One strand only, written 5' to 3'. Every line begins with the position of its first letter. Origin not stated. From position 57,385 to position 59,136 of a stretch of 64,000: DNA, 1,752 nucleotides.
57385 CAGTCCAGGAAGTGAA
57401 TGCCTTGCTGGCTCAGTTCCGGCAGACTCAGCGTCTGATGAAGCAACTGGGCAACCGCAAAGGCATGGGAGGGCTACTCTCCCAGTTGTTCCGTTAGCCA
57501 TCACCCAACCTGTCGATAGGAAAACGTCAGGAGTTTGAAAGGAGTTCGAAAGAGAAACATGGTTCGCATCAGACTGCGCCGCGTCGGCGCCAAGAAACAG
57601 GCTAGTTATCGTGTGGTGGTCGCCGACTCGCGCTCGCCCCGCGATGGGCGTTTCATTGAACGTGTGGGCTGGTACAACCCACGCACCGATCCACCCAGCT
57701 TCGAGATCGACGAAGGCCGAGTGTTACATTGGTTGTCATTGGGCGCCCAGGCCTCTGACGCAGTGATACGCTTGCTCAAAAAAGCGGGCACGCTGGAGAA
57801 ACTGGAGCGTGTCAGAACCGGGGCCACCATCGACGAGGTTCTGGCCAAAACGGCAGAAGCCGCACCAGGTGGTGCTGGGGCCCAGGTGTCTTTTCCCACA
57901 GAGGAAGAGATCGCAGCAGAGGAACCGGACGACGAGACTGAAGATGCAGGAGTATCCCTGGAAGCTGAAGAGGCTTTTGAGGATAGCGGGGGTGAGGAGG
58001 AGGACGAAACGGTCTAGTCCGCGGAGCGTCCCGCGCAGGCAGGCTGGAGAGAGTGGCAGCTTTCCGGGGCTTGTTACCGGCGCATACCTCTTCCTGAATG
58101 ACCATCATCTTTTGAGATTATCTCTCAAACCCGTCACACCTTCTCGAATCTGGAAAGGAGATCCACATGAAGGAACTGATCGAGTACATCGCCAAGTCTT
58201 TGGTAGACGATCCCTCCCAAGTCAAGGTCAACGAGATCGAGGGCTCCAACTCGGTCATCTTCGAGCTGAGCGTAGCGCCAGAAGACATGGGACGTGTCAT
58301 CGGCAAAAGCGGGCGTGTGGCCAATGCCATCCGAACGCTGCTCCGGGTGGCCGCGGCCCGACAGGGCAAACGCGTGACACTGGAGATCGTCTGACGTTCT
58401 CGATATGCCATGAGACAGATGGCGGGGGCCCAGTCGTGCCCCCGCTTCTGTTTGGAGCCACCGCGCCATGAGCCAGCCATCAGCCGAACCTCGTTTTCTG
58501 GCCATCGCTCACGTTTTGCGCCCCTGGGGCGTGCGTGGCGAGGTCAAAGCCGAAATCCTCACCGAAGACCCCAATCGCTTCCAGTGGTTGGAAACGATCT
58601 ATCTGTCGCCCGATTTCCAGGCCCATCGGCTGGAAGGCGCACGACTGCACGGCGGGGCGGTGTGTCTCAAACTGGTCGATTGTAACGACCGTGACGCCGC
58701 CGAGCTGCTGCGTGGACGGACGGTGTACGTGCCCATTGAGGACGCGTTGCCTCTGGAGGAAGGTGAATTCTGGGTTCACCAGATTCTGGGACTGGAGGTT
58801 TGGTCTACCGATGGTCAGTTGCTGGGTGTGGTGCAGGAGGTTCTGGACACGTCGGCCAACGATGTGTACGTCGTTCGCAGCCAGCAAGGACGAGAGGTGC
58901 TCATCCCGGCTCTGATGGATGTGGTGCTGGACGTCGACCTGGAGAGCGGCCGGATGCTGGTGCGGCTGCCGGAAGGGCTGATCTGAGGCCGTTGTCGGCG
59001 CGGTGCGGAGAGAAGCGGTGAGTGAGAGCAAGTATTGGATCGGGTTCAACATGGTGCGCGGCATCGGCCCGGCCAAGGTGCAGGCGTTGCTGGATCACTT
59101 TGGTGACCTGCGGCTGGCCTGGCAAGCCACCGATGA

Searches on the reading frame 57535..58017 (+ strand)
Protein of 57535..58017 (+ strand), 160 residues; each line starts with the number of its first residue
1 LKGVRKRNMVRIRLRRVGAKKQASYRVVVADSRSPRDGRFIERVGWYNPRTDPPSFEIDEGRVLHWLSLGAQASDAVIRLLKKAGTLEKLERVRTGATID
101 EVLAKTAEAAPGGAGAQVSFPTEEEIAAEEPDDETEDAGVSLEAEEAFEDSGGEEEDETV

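Call 82: search_protein_families(library=pfam, max_evalue=0.000001, proteins=[window:57535-58017:+])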
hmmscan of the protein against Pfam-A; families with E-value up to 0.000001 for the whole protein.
window:57535-58017:+ (160 aa): 1 family
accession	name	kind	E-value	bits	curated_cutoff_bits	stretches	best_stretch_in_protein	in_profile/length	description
PF00886.24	Ribosomal_S16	-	3e-23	82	27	1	16-74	1-62/62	Ribosomal protein S16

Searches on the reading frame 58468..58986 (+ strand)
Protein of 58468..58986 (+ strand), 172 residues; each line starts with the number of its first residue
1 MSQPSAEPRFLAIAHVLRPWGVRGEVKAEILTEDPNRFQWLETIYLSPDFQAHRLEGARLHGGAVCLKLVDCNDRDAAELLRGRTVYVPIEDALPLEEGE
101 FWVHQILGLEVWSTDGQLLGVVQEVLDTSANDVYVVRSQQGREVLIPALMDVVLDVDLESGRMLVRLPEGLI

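Call 82: search_protein_families(library=pfam, max_evalue=0.000001, proteins=[window:58468-58986:+])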
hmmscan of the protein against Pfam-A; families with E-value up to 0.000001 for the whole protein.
window:58468-58986:+ (172 aa): 3 families
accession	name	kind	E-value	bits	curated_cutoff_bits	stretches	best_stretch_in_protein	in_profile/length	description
PF01782.24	RimM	-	1.9e-15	57.3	23.5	1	13-91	2-83/84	RimM N-terminal domain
PF24986.1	PRC_RimM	-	1.3e-14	54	27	1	104-171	2-69/69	RimM PRC barrel domain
PF05239.21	PRC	-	3.5e-12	46.6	21.2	1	99-171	2-77/78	PRC-barrel domain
